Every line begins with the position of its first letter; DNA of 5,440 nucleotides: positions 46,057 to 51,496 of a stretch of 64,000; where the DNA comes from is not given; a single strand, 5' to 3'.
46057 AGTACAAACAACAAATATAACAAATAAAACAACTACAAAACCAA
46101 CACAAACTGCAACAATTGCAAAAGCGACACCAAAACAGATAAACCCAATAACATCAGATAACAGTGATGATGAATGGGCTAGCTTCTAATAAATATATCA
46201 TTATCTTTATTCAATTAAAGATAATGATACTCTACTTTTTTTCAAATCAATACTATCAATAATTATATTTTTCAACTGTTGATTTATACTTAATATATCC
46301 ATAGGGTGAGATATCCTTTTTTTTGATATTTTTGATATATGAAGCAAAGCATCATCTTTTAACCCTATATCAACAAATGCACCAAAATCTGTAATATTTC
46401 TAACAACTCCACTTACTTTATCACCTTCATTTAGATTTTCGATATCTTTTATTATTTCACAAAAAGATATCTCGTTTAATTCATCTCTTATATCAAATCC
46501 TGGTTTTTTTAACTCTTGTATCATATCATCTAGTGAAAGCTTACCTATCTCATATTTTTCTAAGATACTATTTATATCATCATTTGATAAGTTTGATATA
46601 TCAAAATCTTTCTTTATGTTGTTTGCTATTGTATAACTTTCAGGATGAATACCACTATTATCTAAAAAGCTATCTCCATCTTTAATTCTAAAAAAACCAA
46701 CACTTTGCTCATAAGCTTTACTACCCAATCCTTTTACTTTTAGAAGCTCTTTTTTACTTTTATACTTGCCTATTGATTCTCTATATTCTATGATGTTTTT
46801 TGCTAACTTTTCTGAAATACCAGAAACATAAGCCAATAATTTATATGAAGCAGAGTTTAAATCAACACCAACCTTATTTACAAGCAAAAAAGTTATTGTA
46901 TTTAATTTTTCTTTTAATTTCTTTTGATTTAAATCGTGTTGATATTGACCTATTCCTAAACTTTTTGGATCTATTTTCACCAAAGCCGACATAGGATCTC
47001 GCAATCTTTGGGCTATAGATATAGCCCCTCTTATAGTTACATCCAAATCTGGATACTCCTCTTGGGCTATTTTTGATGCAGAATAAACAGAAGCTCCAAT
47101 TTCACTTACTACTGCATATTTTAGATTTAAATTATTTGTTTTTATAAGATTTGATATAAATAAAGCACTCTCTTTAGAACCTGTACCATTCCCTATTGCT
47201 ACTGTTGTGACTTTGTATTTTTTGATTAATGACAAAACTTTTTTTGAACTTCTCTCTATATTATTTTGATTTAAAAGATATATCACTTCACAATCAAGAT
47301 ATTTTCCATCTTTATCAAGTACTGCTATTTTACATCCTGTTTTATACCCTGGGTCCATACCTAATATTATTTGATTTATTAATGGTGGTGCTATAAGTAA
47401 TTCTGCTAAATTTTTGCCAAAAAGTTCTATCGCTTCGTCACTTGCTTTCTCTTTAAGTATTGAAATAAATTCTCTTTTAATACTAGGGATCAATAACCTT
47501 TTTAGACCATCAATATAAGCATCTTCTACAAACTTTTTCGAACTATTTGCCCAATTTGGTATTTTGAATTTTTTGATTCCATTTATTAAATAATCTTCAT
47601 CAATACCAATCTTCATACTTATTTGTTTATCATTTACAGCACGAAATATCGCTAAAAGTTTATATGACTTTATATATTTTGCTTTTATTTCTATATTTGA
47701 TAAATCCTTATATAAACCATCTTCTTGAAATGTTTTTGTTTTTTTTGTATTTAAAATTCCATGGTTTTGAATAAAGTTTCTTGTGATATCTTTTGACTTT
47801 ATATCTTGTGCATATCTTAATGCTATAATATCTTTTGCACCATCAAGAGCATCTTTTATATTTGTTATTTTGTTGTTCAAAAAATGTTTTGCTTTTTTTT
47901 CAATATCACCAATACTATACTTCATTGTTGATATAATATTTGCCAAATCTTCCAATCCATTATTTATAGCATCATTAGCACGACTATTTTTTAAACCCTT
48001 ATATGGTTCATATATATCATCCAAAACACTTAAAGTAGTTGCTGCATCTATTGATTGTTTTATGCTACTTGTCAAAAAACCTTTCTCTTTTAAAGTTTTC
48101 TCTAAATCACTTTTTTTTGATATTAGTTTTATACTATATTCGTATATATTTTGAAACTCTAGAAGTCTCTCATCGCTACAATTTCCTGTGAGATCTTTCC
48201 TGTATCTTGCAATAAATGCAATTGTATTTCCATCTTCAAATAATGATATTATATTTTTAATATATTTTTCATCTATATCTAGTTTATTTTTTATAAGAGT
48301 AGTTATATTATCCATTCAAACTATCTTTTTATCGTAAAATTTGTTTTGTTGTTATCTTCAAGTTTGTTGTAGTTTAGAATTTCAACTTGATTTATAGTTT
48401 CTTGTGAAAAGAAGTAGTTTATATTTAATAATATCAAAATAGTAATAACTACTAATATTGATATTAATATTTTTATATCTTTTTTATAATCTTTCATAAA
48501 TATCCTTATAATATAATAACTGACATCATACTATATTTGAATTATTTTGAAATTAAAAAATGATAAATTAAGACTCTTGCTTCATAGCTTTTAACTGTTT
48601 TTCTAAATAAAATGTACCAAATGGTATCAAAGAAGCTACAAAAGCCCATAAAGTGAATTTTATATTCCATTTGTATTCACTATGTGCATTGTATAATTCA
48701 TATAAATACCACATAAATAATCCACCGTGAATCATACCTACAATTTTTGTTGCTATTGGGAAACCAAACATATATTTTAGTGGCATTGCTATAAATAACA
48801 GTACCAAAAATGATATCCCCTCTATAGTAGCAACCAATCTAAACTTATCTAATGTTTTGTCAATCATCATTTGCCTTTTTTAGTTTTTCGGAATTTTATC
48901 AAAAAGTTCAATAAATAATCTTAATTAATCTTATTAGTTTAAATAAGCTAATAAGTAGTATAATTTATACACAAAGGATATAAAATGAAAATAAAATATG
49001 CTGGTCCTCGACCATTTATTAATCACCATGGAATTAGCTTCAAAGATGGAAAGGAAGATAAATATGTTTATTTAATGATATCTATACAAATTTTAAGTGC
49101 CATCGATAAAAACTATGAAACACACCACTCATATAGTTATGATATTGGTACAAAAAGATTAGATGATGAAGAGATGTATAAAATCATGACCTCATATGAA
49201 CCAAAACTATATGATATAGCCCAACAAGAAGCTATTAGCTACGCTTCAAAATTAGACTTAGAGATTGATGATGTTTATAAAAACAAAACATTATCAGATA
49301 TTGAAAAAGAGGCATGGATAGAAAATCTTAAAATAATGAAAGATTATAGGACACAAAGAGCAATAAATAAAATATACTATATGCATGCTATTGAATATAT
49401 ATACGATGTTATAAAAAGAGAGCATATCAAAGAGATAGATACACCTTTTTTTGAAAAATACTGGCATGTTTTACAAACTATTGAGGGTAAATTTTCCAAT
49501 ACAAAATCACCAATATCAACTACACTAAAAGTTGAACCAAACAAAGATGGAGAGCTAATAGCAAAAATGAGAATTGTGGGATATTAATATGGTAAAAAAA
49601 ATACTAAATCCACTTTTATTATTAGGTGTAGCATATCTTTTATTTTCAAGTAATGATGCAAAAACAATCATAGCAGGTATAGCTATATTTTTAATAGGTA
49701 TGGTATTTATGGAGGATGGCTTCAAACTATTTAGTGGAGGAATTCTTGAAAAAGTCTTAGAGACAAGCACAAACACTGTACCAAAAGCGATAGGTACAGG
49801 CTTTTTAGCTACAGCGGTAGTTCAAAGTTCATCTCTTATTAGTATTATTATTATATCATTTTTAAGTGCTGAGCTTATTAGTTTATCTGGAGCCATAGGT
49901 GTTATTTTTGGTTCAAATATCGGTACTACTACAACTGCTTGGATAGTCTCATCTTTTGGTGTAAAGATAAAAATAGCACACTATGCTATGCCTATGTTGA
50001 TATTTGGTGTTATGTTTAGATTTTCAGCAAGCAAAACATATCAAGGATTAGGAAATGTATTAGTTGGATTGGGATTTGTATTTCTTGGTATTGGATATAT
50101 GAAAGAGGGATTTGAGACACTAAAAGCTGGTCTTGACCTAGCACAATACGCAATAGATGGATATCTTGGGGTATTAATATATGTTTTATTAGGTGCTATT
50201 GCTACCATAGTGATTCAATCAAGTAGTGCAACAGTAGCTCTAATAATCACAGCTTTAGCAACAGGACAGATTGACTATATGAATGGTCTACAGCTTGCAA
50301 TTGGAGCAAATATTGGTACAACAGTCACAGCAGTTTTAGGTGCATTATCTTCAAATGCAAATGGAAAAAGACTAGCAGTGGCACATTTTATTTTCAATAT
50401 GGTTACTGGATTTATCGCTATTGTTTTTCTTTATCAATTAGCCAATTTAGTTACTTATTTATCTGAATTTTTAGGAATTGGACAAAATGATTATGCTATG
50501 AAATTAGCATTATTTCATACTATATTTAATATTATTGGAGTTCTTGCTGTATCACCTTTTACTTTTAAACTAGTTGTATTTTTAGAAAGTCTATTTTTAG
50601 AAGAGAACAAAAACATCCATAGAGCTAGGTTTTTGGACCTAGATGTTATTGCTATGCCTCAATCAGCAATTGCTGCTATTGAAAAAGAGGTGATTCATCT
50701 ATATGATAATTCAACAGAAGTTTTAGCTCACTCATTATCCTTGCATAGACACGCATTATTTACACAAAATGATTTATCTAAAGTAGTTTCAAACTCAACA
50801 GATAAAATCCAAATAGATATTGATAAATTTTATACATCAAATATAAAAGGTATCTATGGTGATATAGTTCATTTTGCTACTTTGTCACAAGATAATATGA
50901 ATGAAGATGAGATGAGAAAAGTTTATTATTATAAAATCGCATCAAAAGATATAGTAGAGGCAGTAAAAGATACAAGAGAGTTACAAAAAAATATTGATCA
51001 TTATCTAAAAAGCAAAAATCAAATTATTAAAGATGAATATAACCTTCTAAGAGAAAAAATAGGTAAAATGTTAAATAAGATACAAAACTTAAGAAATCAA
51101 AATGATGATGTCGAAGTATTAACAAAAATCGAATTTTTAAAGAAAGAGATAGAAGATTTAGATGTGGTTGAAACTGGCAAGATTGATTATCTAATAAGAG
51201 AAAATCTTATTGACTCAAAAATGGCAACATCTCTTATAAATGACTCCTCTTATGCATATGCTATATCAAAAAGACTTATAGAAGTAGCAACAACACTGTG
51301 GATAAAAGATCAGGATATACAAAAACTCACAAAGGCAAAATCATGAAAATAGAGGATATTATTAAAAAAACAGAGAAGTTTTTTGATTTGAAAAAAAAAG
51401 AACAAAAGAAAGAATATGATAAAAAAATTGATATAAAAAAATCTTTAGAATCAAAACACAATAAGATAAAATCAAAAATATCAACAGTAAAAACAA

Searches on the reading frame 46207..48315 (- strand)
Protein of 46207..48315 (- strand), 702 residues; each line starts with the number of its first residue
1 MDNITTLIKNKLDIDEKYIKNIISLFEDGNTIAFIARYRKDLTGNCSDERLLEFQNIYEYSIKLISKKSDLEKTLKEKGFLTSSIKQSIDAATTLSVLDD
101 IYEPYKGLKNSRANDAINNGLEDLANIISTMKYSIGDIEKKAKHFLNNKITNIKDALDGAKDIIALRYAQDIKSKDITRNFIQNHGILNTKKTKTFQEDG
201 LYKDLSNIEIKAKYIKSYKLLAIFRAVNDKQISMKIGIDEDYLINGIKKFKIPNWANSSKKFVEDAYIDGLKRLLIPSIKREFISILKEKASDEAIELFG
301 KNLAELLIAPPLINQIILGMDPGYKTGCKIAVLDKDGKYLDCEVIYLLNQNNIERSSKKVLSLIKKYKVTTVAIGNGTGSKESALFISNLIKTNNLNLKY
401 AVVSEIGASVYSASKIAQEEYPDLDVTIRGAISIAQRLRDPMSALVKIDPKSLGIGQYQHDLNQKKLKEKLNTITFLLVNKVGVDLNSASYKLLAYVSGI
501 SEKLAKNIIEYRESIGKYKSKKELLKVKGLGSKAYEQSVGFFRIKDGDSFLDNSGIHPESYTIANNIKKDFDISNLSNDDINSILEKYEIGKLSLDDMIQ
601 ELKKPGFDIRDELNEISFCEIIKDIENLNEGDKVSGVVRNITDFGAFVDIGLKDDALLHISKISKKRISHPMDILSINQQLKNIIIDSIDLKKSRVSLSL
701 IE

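Call 87: search_protein_families(library=pfam, proteins=[window:46207-48315:-], max_evalue=0.001)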
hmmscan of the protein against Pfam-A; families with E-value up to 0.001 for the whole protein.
window:46207-48315:- (702 aa): 7 families
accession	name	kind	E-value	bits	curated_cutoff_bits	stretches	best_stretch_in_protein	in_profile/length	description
PF16921.10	Tex_YqgF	-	8.6e-50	168.8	27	1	316-438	2-125/126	Tex protein YqgF-like domain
PF12836.13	HHH_3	-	2.5e-26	92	27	1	479-543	1-65/65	Helix-hairpin-helix motif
PF09371.15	Tex_N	-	9.2e-19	67.4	32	1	3-75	2-74/75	Tex-like protein N-terminal domain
PF22706.1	Tex_central_region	-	6.2e-15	56.1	27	1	139-299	7-178/178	Tex central region-like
PF00575.29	S1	-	7.9e-12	45.8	22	1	629-700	3-73/74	S1 RNA binding domain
PF17674.7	HHH_9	-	2.3e-11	44.8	23.1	1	551-610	3-70/70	HHH domain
PF14635.12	HHH_7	-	5e-06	27.3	27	1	451-544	4-103/104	Helix-hairpin-helix motif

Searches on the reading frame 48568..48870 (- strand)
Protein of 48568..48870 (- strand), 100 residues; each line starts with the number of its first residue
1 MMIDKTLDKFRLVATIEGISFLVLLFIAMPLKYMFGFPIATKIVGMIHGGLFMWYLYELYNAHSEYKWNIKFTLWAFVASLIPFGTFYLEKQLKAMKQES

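Call 88: search_protein_families(library=pfam, proteins=[window:48568-48870:-], max_evalue=0.001)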
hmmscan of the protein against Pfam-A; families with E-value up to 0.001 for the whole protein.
window:48568-48870:- (100 aa): 2 families
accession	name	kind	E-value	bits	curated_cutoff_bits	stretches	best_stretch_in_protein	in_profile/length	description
PF12823.12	DUF3817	-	7.9e-29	100.7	27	1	8-94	2-84/85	Domain of unknown function (DUF3817)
PF04976.17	DmsC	-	0.00047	20.1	22.3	1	15-86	95-162/275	DMSO reductase anchor subunit (DmsC)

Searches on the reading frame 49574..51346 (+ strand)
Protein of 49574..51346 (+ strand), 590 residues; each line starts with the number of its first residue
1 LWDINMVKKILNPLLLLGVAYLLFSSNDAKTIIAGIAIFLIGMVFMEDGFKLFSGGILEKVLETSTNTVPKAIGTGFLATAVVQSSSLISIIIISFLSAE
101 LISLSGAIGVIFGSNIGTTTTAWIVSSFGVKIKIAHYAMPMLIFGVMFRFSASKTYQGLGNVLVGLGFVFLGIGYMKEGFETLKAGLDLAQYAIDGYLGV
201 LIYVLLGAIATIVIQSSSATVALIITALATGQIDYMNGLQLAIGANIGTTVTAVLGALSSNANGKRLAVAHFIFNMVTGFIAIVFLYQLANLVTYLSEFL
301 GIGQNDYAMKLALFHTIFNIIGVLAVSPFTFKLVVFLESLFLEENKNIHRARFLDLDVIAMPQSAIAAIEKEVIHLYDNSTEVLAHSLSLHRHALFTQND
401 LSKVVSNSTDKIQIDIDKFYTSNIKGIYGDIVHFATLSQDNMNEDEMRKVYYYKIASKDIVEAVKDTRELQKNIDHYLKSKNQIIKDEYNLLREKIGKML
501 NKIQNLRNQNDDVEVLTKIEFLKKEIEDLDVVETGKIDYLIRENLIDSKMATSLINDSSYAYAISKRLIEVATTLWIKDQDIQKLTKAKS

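Call 87: search_protein_families(library=pfam, proteins=[window:49574-51346:+], max_evalue=0.001)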
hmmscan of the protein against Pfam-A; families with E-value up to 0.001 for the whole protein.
window:49574-51346:+ (590 aa): 1 family
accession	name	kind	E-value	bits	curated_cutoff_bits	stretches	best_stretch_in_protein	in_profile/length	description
PF02690.20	Na_Pi_cotrans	-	7.6e-47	159.2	29.1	2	38-177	1-136/137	Na+/Pi-cotransporter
